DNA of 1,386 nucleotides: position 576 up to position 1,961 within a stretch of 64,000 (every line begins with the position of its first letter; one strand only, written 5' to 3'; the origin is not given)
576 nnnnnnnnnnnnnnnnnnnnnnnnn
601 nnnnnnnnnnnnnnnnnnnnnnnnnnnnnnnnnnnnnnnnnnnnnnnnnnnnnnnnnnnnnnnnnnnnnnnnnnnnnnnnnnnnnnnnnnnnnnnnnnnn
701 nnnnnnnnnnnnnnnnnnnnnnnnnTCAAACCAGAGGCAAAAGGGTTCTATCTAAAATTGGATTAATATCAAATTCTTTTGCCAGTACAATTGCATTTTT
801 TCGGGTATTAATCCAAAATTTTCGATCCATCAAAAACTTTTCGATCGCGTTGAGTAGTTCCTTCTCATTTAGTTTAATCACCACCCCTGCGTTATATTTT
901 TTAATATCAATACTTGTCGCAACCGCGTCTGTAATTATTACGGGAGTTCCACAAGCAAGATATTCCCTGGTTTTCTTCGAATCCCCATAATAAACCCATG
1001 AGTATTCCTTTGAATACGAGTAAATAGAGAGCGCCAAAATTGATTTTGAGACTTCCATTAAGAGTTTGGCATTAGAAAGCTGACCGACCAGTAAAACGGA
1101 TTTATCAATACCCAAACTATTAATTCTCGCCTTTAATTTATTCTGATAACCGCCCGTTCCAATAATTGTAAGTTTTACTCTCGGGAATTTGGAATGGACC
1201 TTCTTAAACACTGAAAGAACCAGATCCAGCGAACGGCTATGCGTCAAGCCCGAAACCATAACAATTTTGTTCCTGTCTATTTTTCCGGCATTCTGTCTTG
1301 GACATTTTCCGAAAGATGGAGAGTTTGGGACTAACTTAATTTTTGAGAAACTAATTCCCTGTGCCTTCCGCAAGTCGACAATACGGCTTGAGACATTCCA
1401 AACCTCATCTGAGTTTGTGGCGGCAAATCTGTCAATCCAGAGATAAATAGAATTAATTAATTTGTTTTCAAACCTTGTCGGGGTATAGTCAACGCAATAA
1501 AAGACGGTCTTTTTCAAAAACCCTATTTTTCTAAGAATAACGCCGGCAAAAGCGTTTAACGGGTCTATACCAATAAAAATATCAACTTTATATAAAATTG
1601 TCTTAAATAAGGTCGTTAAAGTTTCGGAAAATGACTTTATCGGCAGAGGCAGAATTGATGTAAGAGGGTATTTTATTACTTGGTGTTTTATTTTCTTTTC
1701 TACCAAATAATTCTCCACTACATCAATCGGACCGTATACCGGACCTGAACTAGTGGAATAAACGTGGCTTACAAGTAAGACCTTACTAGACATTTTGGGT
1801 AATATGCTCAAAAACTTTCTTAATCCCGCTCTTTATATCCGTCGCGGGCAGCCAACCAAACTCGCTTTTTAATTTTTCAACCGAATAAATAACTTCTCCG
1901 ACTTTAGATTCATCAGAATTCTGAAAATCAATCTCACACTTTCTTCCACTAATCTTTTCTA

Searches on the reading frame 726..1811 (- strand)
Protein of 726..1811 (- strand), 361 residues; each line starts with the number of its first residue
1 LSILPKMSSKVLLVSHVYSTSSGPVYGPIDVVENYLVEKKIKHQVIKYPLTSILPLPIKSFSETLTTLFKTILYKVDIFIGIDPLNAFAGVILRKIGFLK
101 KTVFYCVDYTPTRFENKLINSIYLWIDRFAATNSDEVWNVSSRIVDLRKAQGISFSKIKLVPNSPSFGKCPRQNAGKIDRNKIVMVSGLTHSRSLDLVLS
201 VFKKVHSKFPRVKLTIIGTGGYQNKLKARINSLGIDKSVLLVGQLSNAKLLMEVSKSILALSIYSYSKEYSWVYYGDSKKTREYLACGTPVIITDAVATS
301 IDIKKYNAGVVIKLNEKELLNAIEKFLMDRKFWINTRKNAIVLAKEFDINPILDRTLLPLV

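Call 11: search_protein_families(library=pfam, proteins=[window:726-1811:-], max_evalue=0.001)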
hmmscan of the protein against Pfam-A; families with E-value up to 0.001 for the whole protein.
window:726-1811:- (361 aa): 2 families
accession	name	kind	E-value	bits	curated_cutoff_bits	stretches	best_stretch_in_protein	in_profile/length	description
PF00534.26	Glycos_transf_1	-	4e-17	62.7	26.4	1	178-340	13-169/172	Glycosyl transferases group 1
PF13692.12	Glyco_trans_1_4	-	3e-13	50.7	27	1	181-329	2-142/142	Glycosyl transferases group 1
